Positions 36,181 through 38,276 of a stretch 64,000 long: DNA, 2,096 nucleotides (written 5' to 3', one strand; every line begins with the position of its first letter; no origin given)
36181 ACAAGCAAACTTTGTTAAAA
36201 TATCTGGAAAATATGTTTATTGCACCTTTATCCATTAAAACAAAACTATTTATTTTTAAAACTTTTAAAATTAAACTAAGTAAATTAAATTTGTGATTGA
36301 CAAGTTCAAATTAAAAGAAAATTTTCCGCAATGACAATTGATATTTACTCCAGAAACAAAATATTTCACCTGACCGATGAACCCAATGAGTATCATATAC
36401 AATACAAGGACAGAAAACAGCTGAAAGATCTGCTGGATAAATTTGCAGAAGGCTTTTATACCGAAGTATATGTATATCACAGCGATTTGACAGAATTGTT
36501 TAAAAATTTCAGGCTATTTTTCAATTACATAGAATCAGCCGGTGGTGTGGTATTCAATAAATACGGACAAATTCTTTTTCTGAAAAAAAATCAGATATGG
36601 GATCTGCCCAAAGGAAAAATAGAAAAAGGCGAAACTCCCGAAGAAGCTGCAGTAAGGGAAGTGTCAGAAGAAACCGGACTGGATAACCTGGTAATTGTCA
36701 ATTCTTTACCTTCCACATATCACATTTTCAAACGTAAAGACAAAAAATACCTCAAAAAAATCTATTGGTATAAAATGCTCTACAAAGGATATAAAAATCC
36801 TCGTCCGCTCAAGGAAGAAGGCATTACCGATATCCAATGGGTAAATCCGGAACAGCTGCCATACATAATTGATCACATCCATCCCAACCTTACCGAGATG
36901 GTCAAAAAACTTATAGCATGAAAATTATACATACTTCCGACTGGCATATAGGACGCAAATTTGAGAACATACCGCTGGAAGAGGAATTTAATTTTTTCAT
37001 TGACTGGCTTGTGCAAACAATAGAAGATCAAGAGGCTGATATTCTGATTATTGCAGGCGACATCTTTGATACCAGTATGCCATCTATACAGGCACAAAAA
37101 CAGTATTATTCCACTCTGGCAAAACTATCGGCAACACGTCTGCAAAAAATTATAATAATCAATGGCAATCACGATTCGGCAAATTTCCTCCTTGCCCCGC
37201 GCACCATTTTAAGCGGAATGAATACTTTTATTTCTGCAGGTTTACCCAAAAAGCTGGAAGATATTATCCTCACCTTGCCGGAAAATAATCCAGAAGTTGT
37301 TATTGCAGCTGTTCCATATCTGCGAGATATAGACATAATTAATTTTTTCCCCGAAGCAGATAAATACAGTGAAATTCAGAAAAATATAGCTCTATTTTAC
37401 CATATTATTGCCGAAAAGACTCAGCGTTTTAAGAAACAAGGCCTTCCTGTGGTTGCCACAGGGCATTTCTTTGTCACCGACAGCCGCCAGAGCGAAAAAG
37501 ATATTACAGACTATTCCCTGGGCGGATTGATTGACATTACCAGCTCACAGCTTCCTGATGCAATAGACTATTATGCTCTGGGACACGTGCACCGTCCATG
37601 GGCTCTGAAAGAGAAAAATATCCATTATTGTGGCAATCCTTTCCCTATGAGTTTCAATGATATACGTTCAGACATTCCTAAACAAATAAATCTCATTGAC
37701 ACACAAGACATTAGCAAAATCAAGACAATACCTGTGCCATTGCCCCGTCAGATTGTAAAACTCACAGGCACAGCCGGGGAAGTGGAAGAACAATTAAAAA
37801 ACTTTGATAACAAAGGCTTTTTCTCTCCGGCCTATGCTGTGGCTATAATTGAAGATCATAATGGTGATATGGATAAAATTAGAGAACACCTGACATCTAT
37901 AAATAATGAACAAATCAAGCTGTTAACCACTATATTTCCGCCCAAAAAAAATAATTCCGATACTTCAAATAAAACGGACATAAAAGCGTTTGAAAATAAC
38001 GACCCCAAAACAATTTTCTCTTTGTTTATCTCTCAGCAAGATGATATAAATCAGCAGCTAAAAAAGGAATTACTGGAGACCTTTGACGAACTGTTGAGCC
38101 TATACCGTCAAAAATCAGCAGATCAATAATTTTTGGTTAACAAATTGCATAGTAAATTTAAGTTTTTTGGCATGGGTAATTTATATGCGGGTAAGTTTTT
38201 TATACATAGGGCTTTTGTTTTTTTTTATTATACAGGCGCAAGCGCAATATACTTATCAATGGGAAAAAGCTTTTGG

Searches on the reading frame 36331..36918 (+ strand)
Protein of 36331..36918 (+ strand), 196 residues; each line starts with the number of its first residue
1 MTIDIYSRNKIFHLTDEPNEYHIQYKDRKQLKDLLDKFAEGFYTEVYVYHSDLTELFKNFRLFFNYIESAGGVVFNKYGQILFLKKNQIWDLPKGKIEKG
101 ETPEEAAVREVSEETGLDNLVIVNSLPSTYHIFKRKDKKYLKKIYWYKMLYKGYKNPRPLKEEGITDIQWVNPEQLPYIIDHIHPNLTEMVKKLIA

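Call 57: search_protein_families(library=pfam, proteins=[window:36331-36918:+], max_evalue=0.0001)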
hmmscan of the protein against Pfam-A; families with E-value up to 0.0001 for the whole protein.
window:36331-36918:+ (196 aa): 2 families
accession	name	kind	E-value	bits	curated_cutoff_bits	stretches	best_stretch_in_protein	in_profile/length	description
PF00293.34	NUDIX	-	3e-20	73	21.1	1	68-182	4-125/134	NUDIX domain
PF14815.12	NUDIX_4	-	2.3e-05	24.6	35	1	89-176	26-98/113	NUDIX domain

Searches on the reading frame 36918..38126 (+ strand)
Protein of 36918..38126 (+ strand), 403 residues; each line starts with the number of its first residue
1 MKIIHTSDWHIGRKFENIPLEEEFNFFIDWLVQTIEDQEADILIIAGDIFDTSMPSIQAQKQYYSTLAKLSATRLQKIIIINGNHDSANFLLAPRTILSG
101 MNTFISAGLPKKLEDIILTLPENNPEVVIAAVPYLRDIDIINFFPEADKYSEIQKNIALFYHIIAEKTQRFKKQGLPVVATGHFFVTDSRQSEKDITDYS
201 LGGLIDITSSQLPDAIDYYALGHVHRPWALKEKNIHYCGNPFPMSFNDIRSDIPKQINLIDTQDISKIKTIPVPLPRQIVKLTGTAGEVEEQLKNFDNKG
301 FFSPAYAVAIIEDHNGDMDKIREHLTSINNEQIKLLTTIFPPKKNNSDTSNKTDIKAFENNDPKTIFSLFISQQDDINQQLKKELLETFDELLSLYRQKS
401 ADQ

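Call 57: search_protein_families(library=pfam, proteins=[window:36918-38126:+], max_evalue=0.0001)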
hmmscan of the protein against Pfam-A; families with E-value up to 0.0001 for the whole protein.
window:36918-38126:+ (403 aa): 2 families
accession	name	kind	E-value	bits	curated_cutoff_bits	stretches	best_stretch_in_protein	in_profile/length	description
PF00149.33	Metallophos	-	1.9e-13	51.7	21.5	1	1-227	1-191/191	Calcineurin-like phosphoesterase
PF12850.12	Metallophos_2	-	9e-06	26.2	27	0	1-124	1-60/154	Calcineurin-like phosphoesterase superfamily domain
